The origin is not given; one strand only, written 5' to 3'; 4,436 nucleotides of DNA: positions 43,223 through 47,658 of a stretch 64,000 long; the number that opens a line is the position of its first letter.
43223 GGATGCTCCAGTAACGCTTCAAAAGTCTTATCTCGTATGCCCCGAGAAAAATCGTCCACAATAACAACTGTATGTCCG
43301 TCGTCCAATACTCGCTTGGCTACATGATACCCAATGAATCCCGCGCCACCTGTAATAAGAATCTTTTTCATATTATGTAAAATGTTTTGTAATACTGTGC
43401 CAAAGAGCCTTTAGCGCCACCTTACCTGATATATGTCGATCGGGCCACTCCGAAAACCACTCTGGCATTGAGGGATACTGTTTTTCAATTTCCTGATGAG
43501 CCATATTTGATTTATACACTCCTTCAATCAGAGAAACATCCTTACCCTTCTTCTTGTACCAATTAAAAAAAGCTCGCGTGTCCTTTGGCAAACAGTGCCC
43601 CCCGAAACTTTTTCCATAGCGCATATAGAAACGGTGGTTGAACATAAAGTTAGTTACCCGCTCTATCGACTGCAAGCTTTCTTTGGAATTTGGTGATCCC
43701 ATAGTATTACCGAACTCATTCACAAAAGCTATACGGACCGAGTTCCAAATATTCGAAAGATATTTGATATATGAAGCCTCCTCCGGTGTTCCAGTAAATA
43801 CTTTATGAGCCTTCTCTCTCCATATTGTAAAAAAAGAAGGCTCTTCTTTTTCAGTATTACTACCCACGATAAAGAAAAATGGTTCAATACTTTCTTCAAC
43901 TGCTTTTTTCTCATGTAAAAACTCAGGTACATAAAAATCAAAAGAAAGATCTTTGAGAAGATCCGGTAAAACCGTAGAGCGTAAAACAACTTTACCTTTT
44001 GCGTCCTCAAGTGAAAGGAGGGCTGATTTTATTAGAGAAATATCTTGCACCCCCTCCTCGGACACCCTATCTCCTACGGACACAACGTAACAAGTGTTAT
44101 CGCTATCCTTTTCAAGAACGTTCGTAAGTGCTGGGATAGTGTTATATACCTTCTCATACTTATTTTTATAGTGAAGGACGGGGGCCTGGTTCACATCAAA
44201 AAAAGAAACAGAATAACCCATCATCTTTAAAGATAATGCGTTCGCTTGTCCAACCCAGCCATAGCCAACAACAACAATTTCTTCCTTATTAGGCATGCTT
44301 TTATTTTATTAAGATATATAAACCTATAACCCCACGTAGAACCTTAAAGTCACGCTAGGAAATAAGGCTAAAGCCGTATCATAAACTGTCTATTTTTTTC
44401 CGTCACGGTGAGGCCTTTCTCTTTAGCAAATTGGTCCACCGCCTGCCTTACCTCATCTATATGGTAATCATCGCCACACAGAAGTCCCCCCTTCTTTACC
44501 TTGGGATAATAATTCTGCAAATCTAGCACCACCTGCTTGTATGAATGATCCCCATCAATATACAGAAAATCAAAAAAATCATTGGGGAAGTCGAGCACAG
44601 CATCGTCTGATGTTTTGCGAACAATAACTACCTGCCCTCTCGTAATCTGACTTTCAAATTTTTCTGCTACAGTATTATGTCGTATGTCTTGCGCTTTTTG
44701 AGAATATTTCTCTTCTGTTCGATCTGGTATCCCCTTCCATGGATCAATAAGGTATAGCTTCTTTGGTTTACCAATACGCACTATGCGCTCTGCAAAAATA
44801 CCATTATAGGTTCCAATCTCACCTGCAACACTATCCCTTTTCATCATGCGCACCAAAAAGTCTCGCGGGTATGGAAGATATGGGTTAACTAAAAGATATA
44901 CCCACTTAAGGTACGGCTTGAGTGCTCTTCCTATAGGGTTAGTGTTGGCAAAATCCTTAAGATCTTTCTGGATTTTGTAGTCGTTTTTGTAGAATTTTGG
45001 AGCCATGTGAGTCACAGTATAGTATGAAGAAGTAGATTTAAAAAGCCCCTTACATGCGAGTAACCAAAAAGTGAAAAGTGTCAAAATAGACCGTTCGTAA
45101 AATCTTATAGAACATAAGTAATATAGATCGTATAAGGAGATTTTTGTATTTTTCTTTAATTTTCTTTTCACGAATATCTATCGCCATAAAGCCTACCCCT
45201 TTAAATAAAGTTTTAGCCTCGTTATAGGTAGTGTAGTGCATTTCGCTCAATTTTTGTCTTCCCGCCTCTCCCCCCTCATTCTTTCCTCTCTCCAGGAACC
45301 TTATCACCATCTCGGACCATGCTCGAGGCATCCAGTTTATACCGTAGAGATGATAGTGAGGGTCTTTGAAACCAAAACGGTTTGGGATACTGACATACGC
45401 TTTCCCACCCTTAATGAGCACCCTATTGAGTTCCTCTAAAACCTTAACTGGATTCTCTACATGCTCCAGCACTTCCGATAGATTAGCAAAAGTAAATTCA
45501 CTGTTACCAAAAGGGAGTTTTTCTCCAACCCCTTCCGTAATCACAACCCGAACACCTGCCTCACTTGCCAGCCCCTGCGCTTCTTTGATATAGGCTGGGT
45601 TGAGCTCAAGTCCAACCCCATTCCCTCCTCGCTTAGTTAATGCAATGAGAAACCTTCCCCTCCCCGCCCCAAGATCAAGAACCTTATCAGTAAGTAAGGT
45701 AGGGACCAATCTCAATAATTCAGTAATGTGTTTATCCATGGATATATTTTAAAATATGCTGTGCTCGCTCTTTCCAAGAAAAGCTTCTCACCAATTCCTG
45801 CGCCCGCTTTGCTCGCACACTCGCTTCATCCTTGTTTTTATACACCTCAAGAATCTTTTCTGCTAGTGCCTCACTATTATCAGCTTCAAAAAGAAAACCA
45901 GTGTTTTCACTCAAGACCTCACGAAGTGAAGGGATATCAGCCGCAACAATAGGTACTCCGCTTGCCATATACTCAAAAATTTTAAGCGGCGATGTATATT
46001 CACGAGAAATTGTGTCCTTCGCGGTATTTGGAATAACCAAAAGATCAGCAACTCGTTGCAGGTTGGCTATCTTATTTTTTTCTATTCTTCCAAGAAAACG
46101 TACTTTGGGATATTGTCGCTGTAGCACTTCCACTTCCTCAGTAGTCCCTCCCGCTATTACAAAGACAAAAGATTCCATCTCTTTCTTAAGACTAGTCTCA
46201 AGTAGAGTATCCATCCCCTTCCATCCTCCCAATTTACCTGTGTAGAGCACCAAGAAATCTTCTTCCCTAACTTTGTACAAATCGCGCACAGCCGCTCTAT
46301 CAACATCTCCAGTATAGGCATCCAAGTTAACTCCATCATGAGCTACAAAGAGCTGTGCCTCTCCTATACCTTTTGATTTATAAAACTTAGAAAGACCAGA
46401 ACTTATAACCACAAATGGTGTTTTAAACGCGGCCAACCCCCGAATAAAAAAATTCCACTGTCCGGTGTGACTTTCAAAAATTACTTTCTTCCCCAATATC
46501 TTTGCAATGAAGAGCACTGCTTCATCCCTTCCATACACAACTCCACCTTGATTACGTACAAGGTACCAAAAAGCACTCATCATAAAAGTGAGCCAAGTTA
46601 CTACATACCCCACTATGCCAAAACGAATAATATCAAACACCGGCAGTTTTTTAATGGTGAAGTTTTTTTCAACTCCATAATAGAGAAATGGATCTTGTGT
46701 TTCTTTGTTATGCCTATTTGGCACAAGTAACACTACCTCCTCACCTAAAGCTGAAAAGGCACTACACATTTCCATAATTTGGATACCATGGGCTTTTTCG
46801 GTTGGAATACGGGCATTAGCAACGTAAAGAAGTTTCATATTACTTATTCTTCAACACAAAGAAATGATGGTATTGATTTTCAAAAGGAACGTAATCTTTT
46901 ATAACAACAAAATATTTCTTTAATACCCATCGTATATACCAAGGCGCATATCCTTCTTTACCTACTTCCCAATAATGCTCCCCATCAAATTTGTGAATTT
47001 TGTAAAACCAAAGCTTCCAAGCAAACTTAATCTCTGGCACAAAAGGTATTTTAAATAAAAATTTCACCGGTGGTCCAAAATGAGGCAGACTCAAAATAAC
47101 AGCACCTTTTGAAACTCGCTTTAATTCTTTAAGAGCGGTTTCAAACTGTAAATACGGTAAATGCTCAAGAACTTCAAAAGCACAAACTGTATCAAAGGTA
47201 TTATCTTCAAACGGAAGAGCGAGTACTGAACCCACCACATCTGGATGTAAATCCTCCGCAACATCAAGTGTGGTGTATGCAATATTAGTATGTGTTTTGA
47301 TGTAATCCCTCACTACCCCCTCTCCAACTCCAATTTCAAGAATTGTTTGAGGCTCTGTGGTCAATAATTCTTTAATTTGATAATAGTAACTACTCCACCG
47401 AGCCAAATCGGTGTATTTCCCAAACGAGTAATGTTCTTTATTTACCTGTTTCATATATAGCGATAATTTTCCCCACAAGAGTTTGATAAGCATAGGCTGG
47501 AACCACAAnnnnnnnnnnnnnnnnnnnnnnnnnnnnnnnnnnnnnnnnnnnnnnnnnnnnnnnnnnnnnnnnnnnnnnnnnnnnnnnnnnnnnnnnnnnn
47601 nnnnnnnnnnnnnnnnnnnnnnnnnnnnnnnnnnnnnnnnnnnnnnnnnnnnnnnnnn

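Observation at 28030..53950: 26-kb surface-glycan locus with an unusual density of SAM-methyltransferases (6), GT4 transferases (6), two Fe/2OG dioxygenases, AsnB, KpsF and a TagF-like transferase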

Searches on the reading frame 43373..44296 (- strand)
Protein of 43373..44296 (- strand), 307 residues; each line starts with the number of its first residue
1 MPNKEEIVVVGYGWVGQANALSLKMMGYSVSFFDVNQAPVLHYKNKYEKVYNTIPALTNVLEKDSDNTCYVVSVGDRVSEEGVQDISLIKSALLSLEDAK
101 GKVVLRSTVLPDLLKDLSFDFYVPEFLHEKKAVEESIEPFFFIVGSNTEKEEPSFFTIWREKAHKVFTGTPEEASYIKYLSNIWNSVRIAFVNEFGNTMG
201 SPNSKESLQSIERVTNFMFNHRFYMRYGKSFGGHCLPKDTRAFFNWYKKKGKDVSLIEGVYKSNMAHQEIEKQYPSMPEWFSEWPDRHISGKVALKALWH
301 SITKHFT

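Call 4: search_protein_families(library=pfam, proteins=[window:43373-44296:-], max_evalue=0.01)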
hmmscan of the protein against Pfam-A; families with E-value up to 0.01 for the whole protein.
window:43373-44296:- (307 aa): 2 families
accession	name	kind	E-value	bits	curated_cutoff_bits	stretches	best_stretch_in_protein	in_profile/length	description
PF00984.24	UDPG_MGDP_dh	-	4.6e-13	49.5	25.4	1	172-264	1-92/94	UDP-glucose/GDP-mannose dehydrogenase family, central domain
PF03721.20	UDPG_MGDP_dh_N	-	1.6e-07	31.6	27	1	6-152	2-181/187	UDP-glucose/GDP-mannose dehydrogenase family, NAD binding domain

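Call 10: search_protein_families(library=ncbifam, proteins=[window:43373-44296:-], max_evalue=0.01)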
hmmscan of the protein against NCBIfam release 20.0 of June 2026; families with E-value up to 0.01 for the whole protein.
window:43373-44296:- (307 aa): 9 families
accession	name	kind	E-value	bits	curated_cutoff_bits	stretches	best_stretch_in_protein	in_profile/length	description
TIGR03026.1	NDP-sugDHase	subfamily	1.1e-32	113.3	189.8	1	6-268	2-297/413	nucleotide sugar dehydrogenase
NF041297.1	UDPGDh_AglM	equivalog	2.7e-16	59.5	670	1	103-264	117-297/429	UDP-glucose 6-dehydrogenase AglM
NF047673.2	TeichurnBiosyTuaD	equivalog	7.5e-16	58.3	700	1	116-267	142-293/439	UDP-glucose 6-dehydrogenase TuaD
NF011631.0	PRK15057.1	equivalog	2.7e-10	39.9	757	1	122-252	138-270/388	UDP-glucose 6-dehydrogenase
NF040825.1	UDPMaNacDH_Arch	equivalog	5.5e-06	25.5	750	1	165-246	191-269/418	UDP-N-acetyl-D-mannosamine dehydrogenase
TIGR00936.1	ahcY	equivalog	0.0019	17.1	497.6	1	6-40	207-241/416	adenosylhomocysteinase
NF006143.0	PRK08293.1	equivalog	0.0027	17.1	312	1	5-94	5-94/291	3-hydroxyacyl-CoA dehydrogenase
NF006722.0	PRK09260.1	equivalog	0.0029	16.9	429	1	5-95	3-92/289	3-hydroxyacyl-CoA dehydrogenase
NF004783.0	PRK06129.1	equivalog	0.0031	17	347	1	5-92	3-89/315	3-hydroxyacyl-CoA dehydrogenase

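Call 17: search_solved_structures(query=window:43373-44296:-, max_evalue=0.01)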
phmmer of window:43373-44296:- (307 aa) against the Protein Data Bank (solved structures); distinct sequences matched with E-value up to 0.01: 13.
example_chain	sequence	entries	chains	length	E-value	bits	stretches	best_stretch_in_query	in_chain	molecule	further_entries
3vtf_A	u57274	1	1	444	1.6e-16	63.6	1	123-264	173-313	UDP-glucose 6-dehydrogenase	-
1mfz_A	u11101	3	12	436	1.8e-16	63.5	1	119-249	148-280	GDP-mannose 6-dehydrogenase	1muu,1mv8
7kws_A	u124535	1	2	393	7.1e-11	45.1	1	6-264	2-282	UDP-glucose 6-dehydrogenase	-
3phl_A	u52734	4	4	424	3.2e-10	42.9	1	112-250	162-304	UDP-glucose 6-dehydrogenase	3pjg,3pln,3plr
3pid_A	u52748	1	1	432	3.4e-10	42.8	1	112-250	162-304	UDP-glucose 6-dehydrogenase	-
3gg2_A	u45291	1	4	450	1.6e-09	40.7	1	116-268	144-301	Sugar dehydrogenase, UDP-glucose/GDP-mannose dehydrogenase family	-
1dli_A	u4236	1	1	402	1.7e-08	37.3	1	83-268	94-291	UDP-GLUCOSE DEHYDROGENASE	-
4a7p_A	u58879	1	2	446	1e-07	34.7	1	124-266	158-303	UDP-GLUCOSE DEHYDROGENASE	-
2y0e_A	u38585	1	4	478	1.5e-07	34.1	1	123-267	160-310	UDP-GLUCOSE DEHYDROGENASE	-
1dlj_A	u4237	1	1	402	4.3e-07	32.6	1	83-268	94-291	UDP-GLUCOSE DEHYDROGENASE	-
2y0c_A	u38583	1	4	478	7.3e-07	31.9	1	123-267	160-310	UDP-GLUCOSE DEHYDROGENASE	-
2y0d_A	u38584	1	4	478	7.3e-07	31.9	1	123-267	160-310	UDP-GLUCOSE DEHYDROGENASE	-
4r16_A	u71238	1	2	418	0.00042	22.8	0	119-244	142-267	418aa long hypothetical UDP-N-acetyl-D-mannosaminuronic acid dehydrogenase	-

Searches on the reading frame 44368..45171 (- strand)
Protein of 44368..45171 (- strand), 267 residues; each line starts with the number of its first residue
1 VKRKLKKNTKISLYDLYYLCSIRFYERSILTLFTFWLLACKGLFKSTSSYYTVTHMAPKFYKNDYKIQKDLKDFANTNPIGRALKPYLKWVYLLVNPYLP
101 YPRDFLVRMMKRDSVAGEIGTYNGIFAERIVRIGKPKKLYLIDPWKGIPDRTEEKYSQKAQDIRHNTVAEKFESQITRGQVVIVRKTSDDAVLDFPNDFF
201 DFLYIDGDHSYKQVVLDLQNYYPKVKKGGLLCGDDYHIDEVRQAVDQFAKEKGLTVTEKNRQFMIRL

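Call 4: search_protein_families(library=pfam, proteins=[window:44368-45171:-], max_evalue=0.01)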
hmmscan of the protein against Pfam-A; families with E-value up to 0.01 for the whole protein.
window:44368-45171:- (267 aa): 2 families
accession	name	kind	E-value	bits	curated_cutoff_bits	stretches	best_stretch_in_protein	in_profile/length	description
PF13578.12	Methyltransf_24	-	1.4e-15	58.4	26.3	1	118-236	2-105/105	Methyltransferase domain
PF05711.17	TylF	-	2.3e-09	37.3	23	1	137-255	121-249/264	Macrocin-O-methyltransferase (TylF)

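Call 10: search_protein_families(library=ncbifam, proteins=[window:44368-45171:-], max_evalue=0.01)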
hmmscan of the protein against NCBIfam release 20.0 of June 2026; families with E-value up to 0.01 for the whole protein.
window:44368-45171:- (267 aa): 0 families

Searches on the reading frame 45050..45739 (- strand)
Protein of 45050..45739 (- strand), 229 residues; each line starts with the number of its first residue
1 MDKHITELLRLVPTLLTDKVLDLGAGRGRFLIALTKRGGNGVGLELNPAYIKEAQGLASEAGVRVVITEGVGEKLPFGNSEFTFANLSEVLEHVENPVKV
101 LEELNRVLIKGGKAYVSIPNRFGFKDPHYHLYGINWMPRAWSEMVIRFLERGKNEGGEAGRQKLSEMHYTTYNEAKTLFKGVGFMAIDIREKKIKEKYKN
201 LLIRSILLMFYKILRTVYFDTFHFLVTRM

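Call 4: search_protein_families(library=pfam, proteins=[window:45050-45739:-], max_evalue=0.01)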
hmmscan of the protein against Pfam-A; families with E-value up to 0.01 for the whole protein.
window:45050-45739:- (229 aa): 10 families
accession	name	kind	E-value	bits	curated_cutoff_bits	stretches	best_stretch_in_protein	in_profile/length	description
PF08241.18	Methyltransf_11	-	2.6e-18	66.9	21.2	1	21-115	1-94/95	Methyltransferase domain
PF13649.12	Methyltransf_25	-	5.9e-15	56.2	27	1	20-112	1-97/97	Methyltransferase domain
PF13489.12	Methyltransf_23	-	1.2e-13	51.5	27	1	8-128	13-124/164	Methyltransferase domain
PF13847.12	Methyltransf_31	-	3e-13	50.1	27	1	19-120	6-113/145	Methyltransferase domain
PF07021.18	MetW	-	3.2e-10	40.4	21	1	17-139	14-129/193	Methionine biosynthesis protein MetW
PF08242.18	Methyltransf_12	-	1.6e-08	35.6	30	1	21-113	1-97/98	Methyltransferase domain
PF01209.24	Ubie_methyltran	-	1.7e-07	31.3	20.1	1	15-140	46-177/233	ubiE/COQ5 methyltransferase family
PF01555.25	N6_N4_Mtase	-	2.1e-05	25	26.7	0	17-55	182-220/221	DNA methylase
PF01728.25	FtsJ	-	0.0042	17.5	24.1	0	17-55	22-59/181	FtsJ-like methyltransferase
PF03848.20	TehB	-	0.0075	16.2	20.4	0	7-60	21-74/193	Tellurite resistance protein TehB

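Call 10: search_protein_families(library=ncbifam, proteins=[window:45050-45739:-], max_evalue=0.01)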
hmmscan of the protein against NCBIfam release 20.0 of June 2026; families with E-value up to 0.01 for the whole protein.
window:45050-45739:- (229 aa): 36 families (the best 25 are shown)
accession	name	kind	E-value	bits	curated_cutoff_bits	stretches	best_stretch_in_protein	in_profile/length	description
NF045667.1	MTase_DVU1556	equivalog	3.3e-12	46.3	155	1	7-117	13-120/213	DVU_1556 family methyltransferase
TIGR02081.1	metW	equivalog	4.8e-12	45.8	189.5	1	17-138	14-128/194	methionine biosynthesis protein MetW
TIGR01934.1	MenG_MenH_UbiE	subfamily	2.1e-10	40.3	158.35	1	14-139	37-166/223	ubiquinone/menaquinone biosynthesis methyltransferase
TIGR01983.1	UbiG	equivalog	3.3e-09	36.4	102.95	1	15-121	48-156/228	bifunctional 2-polyprenyl-6-hydroxyphenol methylase/3-demethylubiquinol 3-O-methyltransferase UbiG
NF001241.0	PRK00216.1-2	equivalog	1.3e-07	31.5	327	1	17-117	52-148/231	demethylmenaquinone methyltransferase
TIGR02072.1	BioC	equivalog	1.6e-07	31.4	184.95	1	7-118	22-134/244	malonyl-ACP O-methyltransferase BioC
NF001243.0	PRK00216.1-4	equivalog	2.4e-07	30.3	235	1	17-190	48-219/237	demethylmenaquinone methyltransferase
NF001244.0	PRK00216.1-5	equivalog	8.6e-07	28.5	216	1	15-116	47-153/236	bifunctional demethylmenaquinone methyltransferase/2-methoxy-6-polyprenyl-1,4-benzoquinol methylase UbiE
NF047649.1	MTase_UXPK_star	exception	9.6e-07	28.1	460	1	17-115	78-180/283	methyltransferase/UXPK-star double selenoprotein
NF041537.1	ArsM_AhpD_UU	exception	1.2e-06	27.6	510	1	18-115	78-179/345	arsenite methyltransferase/AhpD domain selenoprotein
TIGR02752.1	MenG_heptapren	equivalog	1.3e-06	28.1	419.85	1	17-140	46-175/231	demethylmenaquinone methyltransferase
NF052510.1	methyltran_MpqE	exception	1.3e-06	28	335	1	11-139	41-176/234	methyl-plastoquinone biosynthesis methyltransferase MpqE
NF041820.1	daptide_MTase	equivalog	2.7e-06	27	175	1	3-51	24-71/243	daptide-type RiPP biosynthesis methyltransferase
NF008823.0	PRK11873.1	subfamily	4.2e-06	26.5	263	1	18-117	79-182/272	arsenite methyltransferase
NF001790.0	PRK00517.3-3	equivalog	1.9e-05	24.1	269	1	17-73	123-180/262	50S ribosomal protein L11 methyltransferase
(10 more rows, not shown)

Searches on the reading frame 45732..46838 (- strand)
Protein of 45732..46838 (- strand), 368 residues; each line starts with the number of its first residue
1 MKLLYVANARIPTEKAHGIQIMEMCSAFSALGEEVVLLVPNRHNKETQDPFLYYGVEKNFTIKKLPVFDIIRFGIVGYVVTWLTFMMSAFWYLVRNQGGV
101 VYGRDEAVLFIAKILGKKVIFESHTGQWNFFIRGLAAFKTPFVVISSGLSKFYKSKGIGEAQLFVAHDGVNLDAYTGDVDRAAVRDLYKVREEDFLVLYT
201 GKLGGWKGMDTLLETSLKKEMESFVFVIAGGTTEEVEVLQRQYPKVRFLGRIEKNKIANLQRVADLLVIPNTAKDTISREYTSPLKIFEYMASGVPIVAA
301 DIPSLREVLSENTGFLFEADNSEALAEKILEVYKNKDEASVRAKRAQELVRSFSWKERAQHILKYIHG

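Call 4: search_protein_families(library=pfam, proteins=[window:45732-46838:-], max_evalue=0.01)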
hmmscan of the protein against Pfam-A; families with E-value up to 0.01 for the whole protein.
window:45732-46838:- (368 aa): 3 families
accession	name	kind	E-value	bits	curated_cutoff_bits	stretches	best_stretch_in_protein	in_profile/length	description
PF13692.12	Glyco_trans_1_4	-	7.4e-23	81.8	27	1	196-335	3-142/142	Glycosyl transferases group 1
PF00534.26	Glycos_transf_1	-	9.5e-22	77.8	26.4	1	188-347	9-170/172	Glycosyl transferases group 1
PF13524.12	Glyco_trans_1_2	-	4.3e-13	49.9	25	1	217-363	9-143/144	Glycosyl transferase-like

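Call 10: search_protein_families(library=ncbifam, proteins=[window:45732-46838:-], max_evalue=0.01)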
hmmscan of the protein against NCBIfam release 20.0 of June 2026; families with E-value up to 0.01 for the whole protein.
window:45732-46838:- (368 aa): 28 families (the best 25 are shown)
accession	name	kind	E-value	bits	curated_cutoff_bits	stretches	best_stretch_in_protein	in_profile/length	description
TIGR04063.1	stp3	hypoth_equivalog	2.6e-20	72.7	442.05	1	143-358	162-384/397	TIGR04063 family PEP-CTERM/XrtA system glycosyltransferase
NF053787.1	GlcN_PG_synth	equivalog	3.6e-17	62.3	480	1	158-364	161-354/361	N-acetylglucosaminyl phosphatidylglycerol synthase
NF007640.0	PRK10307.1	subfamily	6.7e-15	54.9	276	1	145-349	178-386/411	WcaI family glycosyltransferase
NF047684.1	TeichurnBiosyTuaC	equivalog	5e-14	52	550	1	162-362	186-382/391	teichuronic acid biosynthesis protein TuaC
TIGR03088.1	stp2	hypoth_equivalog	6e-14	51.9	409.05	1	128-360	126-364/374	TIGR03088 family PEP-CTERM/XrtA system glycosyltransferase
TIGR04157.1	glyco_rSAM_CFB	subfamily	1.1e-13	51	400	1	153-345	185-384/406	TIGR04157 family glycosyltransferase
TIGR04047.1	MSMEG_0565_glyc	hypoth_equivalog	1.3e-13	50.8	259.85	1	164-364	162-369/373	MSMEG_0565 family glycosyltransferase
NF012028.0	PRK15484.1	subfamily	2.6e-13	49.8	618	1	142-366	143-375/380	lipopolysaccharide N-acetylglucosaminyltransferase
NF047676.1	TeichurnBiosyTuaH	equivalog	4.2e-12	45.7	550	1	161-364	183-382/384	teichuronic acid biosynthesis protein TuaH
TIGR03449.1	mycothiol_MshA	equivalog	5.9e-12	45.2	462.5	1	160-364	187-398/406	D-inositol-3-phosphate glycosyltransferase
TIGR02149.1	glgA_Coryne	subfamily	1.3e-11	44.2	302.4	1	158-363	166-384/391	glycogen synthase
TIGR03999.1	thiol_BshA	equivalog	3.6e-11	42.6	273.7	1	167-357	173-361/375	N-acetyl-alpha-D-glucosaminyl L-malate synthase BshA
NF038295.1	EPS_HpsP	equivalog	1.9e-10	40.3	550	1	168-364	183-382/388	hormogonium polysaccharide biosynthesis glycosyltransferase HpsP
NF041876.1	EPS_EpsE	equivalog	3.3e-10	39.8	400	1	161-361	186-388/389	exopolysaccharide biosynthesis GT4 family glycosyltransferase EpsE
NF038229.1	Glyco4_Geo_Pelo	equivalog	5.1e-09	35.6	400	1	188-352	154-318/338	GPMC system family 4 glycosyltransferase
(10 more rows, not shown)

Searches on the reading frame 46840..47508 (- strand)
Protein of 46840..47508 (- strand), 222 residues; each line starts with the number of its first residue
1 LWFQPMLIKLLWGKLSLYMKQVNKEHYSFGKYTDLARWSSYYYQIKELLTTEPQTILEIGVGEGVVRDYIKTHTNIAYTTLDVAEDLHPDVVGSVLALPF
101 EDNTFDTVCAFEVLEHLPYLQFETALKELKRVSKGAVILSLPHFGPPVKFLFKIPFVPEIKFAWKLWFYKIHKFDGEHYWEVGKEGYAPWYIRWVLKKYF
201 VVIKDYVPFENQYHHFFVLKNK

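Call 4: search_protein_families(library=pfam, proteins=[window:46840-47508:-], max_evalue=0.01)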
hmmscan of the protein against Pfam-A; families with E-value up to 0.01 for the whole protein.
window:46840-47508:- (222 aa): 4 families
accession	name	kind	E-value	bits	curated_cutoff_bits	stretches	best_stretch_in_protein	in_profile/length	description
PF08241.18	Methyltransf_11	-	8.1e-11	42.9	21.2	1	57-134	1-88/95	Methyltransferase domain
PF13649.12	Methyltransf_25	-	2.5e-08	34.9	27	1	56-134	1-94/97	Methyltransferase domain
PF13489.12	Methyltransf_23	-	4.6e-06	26.9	27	1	48-140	16-117/164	Methyltransferase domain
PF08242.18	Methyltransf_12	-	0.00012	23.1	30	1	57-132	1-91/98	Methyltransferase domain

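Call 10: search_protein_families(library=ncbifam, proteins=[window:46840-47508:-], max_evalue=0.01)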
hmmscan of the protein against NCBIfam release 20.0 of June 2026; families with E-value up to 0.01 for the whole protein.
window:46840-47508:- (222 aa): 13 families
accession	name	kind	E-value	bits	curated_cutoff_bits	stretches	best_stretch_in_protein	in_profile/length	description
NF041255.1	mycofact_MftM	equivalog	1e-07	31.6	200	1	91-143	191-243/289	mycofactocin oligosaccharide methyltransferase MftM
NF004452.0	PRK05785.1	equivalog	4.3e-07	29.7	207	1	36-140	35-145/228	hypothetical protein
NF045882.1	PLipidMtase_Leg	equivalog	8.3e-05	22.5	390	0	96-145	100-148/207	phospholipid N-methyltransferase PmtA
NF001241.0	PRK00216.1-2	equivalog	9.9e-05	22.1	327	1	88-153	93-159/231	demethylmenaquinone methyltransferase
NF045823.1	PthPhpthDimycoMt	equivalog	0.00015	21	300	1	91-136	118-161/256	phthiotriol/phenolphthiotriol dimycocerosates methyltransferase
NF045825.1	FAmtase_mtf2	equivalog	0.00018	20.9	400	1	53-134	59-151/248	fatty-acid O-methyltransferase Mtf2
NF001243.0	PRK00216.1-4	equivalog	0.00033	20.1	235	1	91-160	103-170/237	demethylmenaquinone methyltransferase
NF003380.0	PRK04457.1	equivalog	0.0015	17.6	304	1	48-110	65-127/265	polyamine aminopropyltransferase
TIGR02081.1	metW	equivalog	0.0023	17.5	189.5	0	55-145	16-113/194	methionine biosynthesis protein MetW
TIGR02752.1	MenG_heptapren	equivalog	0.0033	17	419.85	1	91-139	101-148/231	demethylmenaquinone methyltransferase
TIGR02072.1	BioC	equivalog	0.0042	16.9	184.95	0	46-140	28-131/244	malonyl-ACP O-methyltransferase BioC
NF045667.1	MTase_DVU1556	equivalog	0.0051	16.3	155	1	51-134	21-112/213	DVU_1556 family methyltransferase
TIGR02021.1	BchM-ChlM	equivalog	0.0056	16.1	158.9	1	101-152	115-166/218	magnesium protoporphyrin IX methyltransferase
